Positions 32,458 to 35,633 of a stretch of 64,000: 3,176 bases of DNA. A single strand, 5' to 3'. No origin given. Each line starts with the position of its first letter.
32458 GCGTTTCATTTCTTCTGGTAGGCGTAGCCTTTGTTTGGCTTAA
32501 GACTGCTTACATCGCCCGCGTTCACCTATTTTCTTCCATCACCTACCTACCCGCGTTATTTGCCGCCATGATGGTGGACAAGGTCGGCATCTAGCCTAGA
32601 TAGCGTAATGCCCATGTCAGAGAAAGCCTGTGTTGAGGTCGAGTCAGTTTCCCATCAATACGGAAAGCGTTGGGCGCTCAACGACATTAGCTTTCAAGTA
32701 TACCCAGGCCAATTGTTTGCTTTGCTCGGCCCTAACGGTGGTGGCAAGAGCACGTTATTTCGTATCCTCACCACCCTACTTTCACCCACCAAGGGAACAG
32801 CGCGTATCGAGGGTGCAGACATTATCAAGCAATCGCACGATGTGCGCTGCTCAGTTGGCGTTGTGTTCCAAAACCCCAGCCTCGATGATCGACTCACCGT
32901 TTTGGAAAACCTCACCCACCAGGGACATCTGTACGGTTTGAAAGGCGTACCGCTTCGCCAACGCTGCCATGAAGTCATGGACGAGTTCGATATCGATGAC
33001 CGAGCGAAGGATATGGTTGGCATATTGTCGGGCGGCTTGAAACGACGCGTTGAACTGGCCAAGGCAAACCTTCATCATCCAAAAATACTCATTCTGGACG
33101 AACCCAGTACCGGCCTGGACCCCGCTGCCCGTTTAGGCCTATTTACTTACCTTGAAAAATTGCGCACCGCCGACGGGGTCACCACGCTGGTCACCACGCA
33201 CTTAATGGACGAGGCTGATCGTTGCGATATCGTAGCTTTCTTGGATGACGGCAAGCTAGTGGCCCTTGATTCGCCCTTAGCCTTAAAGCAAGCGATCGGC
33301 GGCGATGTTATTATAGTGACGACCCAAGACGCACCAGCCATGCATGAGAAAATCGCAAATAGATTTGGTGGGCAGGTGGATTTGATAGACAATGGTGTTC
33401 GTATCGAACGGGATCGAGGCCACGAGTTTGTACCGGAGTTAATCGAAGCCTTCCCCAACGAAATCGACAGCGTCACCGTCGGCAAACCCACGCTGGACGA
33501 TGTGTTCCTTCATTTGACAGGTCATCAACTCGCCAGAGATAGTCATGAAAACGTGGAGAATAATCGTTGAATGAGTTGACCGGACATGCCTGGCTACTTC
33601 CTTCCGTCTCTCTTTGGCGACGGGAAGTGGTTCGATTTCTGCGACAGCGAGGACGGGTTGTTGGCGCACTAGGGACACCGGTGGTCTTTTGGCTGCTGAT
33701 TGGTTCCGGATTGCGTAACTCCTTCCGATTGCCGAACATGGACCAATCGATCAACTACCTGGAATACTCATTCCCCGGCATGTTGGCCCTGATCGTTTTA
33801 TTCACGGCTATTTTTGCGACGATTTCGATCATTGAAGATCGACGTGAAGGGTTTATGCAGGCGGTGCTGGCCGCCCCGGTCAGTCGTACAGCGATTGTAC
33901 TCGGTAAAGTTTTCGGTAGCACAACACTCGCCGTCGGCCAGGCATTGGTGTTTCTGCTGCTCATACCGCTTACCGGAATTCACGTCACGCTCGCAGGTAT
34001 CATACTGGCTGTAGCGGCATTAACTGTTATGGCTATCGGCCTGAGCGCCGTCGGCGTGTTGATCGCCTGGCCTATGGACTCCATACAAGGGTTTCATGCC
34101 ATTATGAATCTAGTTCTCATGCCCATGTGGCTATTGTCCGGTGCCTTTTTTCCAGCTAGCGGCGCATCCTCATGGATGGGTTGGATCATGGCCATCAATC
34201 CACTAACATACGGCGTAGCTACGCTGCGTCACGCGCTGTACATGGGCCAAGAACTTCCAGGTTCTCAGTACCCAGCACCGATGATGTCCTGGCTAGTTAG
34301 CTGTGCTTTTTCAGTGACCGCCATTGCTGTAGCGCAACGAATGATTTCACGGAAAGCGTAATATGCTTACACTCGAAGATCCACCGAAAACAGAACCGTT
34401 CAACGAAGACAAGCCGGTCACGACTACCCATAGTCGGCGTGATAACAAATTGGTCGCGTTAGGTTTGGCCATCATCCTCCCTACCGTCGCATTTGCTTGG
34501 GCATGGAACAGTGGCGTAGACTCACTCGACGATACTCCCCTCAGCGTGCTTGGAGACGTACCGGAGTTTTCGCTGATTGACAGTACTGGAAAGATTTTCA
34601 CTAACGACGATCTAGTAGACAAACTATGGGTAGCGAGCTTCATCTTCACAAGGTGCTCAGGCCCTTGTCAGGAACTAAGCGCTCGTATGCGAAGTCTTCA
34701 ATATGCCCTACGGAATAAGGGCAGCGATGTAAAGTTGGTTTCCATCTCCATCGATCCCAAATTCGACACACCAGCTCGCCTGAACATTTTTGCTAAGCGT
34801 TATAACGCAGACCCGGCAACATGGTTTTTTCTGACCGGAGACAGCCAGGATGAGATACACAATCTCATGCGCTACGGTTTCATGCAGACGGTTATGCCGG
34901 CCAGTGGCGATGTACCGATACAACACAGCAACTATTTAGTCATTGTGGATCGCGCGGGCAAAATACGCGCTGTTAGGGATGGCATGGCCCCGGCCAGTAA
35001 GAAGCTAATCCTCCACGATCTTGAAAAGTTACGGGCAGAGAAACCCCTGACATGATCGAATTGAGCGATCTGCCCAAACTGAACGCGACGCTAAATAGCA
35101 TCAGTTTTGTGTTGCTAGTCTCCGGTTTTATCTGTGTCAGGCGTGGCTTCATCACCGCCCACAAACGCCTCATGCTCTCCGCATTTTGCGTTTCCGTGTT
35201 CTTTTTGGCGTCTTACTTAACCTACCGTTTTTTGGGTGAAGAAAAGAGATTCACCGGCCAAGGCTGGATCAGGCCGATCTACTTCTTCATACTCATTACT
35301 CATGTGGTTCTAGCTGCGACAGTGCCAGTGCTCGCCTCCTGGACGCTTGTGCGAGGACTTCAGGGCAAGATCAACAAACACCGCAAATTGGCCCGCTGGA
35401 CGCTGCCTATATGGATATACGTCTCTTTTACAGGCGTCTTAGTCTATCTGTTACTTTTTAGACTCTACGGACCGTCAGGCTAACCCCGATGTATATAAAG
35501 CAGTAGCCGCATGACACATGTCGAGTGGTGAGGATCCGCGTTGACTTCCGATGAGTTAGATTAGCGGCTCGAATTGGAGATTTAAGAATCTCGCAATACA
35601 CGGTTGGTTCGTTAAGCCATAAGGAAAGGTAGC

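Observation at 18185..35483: A 17-kb co-directional super-operon encoding a complete quinol-to-O2 chain plus its biogenesis factors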

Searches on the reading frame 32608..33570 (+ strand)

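Call 5: search_protein_families(library=pfam, proteins=[window:32608-33570:+], max_evalue=0.01)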
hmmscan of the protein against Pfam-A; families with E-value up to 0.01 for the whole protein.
window:32608-33570:+ (320 aa): 6 families
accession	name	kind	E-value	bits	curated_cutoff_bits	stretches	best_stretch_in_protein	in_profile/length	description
PF00005.33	ABC_tran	-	7.5e-35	120.9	25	1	24-167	1-136/137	ABC transporter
PF13304.12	AAA_21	-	1.4e-09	38.9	27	2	36-60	1-25/304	AAA domain, putative AbiEii toxin, Type IV TA system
PF02463.25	SMC_N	-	1.9e-05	24.6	40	1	36-211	26-213/220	RecF/RecN/SMC N terminal domain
PF13555.12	AAA_29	-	0.00061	19.9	27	1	34-62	22-50/61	P-loop containing region of AAA domain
PF13476.12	AAA_23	-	0.0007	20.7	27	1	27-86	15-78/201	AAA domain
PF13732.12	DrrA1-3_C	-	0.0011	20.1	27.4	1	225-303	5-80/81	ATP-binding protein DrrA1-3-like, C-terminal domain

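Call 17: search_protein_families(library=ncbifam, proteins=[window:32608-33567:+], max_evalue=0.01)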
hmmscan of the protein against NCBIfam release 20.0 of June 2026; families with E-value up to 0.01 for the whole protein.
window:32608-33567:+ (320 aa): 187 families (the best 25 are shown)
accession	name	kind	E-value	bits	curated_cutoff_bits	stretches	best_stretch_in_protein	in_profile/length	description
TIGR01188.1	drrA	subfamily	6.5e-78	262.1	312.45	1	17-305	2-302/302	daunorubicin resistance ABC transporter, ATP-binding protein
TIGR03864.1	PQQ_ABC_ATP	hypoth_equivalog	1.3e-63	214.7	302.25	1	9-233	2-226/236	ABC transporter, ATP-binding subunit, PQQ-dependent alcohol dehydrogenase system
NF033858.1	ABC2_perm_RbbA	equivalog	4.2e-56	190.4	1050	1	5-230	263-488/909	ribosome-associated ATPase/putative transporter RbbA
NF010060.0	PRK13537.1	equivalog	1.5e-55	188.3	521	1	5-307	12-311/314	nodulation factor ABC transporter ATP-binding protein NodI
NF010059.0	PRK13536.1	equivalog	3.8e-52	177.1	549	1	6-308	41-340/342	nodulation factor ABC transporter ATP-binding protein NodI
TIGR01288.1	nodI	equivalog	2.2e-50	171.4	424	1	8-308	4-301/303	nodulation factor ABC transporter ATP-binding protein NodI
TIGR03522.1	GldA_ABC_ATP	equivalog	1.4e-48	165.9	402.6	1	9-241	3-234/301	gliding motility-associated ABC transporter ATP-binding subunit GldA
TIGR04520.1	ECF_ATPase_1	equivalog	5.6e-42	144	315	1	9-225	1-222/269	energy-coupling factor transporter ATPase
TIGR04521.1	ECF_ATPase_2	equivalog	5.1e-40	137.3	330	1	10-225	2-231/279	energy-coupling factor transporter ATPase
TIGR00968.1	3a0106s01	subfamily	8.4e-39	133.5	342.75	1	10-227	2-219/237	sulfate ABC transporter ATP-binding protein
TIGR03265.1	PhnT2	equivalog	4.3e-38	131.4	457.7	1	7-225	3-221/353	putative 2-aminoethylphosphonate ABC transporter ATP-binding protein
TIGR03740.1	galliderm_ABC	subfamily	1.8e-37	129.2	309.75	1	10-218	2-203/223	lantibiotic protection ABC transporter ATP-binding subunit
TIGR02673.1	FtsE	equivalog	1.9e-36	125.7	264.85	1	9-201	2-198/214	cell division ATP-binding protein FtsE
NF010156.0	PRK13635.1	equivalog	4e-36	124.6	392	1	6-223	3-224/279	energy-coupling factor ABC transporter ATP-binding protein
TIGR04406.1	LPS_export_lptB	equivalog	1.8e-35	122.3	240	1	10-220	3-216/239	LPS export ABC transporter ATP-binding protein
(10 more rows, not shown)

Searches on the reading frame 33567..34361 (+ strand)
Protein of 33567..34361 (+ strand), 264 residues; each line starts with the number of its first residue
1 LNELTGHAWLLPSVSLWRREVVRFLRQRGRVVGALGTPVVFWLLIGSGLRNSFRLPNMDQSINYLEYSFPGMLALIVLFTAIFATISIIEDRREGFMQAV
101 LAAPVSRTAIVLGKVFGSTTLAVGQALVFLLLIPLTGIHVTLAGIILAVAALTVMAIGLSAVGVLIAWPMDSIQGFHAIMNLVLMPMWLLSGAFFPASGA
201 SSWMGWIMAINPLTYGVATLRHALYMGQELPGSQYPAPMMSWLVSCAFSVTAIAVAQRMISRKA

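Call 5: search_protein_families(library=pfam, proteins=[window:33567-34361:+], max_evalue=0.01)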
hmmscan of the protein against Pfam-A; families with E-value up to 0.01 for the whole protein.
window:33567-34361:+ (264 aa): 4 families
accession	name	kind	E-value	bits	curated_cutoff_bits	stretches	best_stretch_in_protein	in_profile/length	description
PF01061.29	ABC2_membrane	-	1.4e-28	100.4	26.9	1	15-225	5-211/211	ABC-2 type transporter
PF12698.13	ABC2_membrane_3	-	7.7e-17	61.8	31.6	1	56-255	152-344/347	ABC-2 family transporter protein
PF12730.13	ABC2_membrane_4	-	9.5e-05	22.9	27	1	48-161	31-146/179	ABC-2 family transporter protein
PF12679.13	ABC2_membrane_2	-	0.00013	21.8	27.2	1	71-167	73-175/283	ABC-2 family transporter protein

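Call 17: search_protein_families(library=ncbifam, proteins=[window:33567-34358:+], max_evalue=0.01)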
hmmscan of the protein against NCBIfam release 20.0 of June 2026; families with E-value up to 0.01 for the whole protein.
window:33567-34358:+ (264 aa): 11 families
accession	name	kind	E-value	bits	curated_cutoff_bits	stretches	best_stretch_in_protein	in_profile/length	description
TIGR01247.1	drrB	subfamily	7.7e-50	169.8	223.05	1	19-256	1-232/236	daunorubicin resistance ABC transporter membrane protein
TIGR03861.1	phenyl_ABC_PedC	subfamily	2.6e-39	135.4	241.35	1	17-228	8-225/253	alcohol ABC transporter, permease protein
NF011648.0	PRK15066.1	subfamily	3.7e-14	52.9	225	1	14-232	11-227/257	ABC transporter permease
TIGR00025.1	Mtu_efflux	paralog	7.8e-10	38.7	146.9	1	63-248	36-224/238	ABC transporter efflux protein, DrrB family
NF038293.1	permease_SagH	equivalog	4.8e-09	35.5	450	1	66-220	178-333/370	SagH family ABC transporter permease subunit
TIGR01291.1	nodJ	subfamily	1.9e-08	34.2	206.65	1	13-260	7-247/253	ABC-2 type transporter, NodJ family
TIGR03062.1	pip_yhgE_Cterm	subfamily_domain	8.3e-06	25.5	102.2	1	77-254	33-203/208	YhgE/Pip family protein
NF033858.1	ABC2_perm_RbbA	equivalog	4e-05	21.7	1050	1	60-221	707-870/909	ribosome-associated ATPase/putative transporter RbbA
TIGR03518.1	ABC_perm_GldF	equivalog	0.00064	19.8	288.5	1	73-135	59-114/240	gliding motility-associated ABC transporter permease subunit GldF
TIGR00956.1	3a01205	subfamily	0.0011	16.6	1959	1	134-235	521-622/1394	pleiotropic drug resistance family protein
TIGR00955.1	3a01204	subfamily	0.0059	15.2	736.35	1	10-223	340-550/617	pigment precursor permease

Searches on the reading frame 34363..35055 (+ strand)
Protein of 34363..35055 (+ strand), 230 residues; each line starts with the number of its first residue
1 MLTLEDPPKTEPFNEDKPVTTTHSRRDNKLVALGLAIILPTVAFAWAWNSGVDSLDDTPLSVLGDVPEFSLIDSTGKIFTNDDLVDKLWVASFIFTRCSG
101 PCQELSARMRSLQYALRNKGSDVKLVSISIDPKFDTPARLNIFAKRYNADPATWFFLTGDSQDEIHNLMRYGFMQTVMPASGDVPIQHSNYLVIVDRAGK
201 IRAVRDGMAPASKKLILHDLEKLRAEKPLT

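Call 5: search_protein_families(library=pfam, proteins=[window:34363-35055:+], max_evalue=0.01)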
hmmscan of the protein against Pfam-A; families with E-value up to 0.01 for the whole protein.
window:34363-35055:+ (230 aa): 3 families
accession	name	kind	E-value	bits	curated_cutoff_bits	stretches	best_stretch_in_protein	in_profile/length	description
PF02630.20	SCO1-SenC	-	2.6e-21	76.4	22.8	1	67-200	2-133/134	SCO1/SenC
PF00578.27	AhpC-TSA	-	3.7e-05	24.1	26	1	65-203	4-123/124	AhpC/TSA family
PF08534.16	Redoxin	-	0.00036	20.8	26.6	1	66-206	6-133/148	Redoxin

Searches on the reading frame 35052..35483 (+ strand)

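Call 5: search_protein_families(library=pfam, proteins=[window:35052-35483:+], max_evalue=0.01)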
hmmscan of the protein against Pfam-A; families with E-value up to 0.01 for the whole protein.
window:35052-35483:+ (143 aa): 2 families
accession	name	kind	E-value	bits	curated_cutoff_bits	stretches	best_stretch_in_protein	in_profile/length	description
PF04238.17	DUF420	-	5.7e-45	153.2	30.5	1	7-135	1-130/130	Protein of unknown function (DUF420)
PF10067.14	DUF2306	-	0.0025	18.4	31.6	0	13-68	68-125/147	Predicted membrane protein (DUF2306)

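Call 17: search_protein_families(library=ncbifam, proteins=[window:35052-35480:+], max_evalue=0.01)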
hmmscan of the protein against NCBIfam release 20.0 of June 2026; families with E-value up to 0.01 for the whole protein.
window:35052-35480:+ (143 aa): 0 families
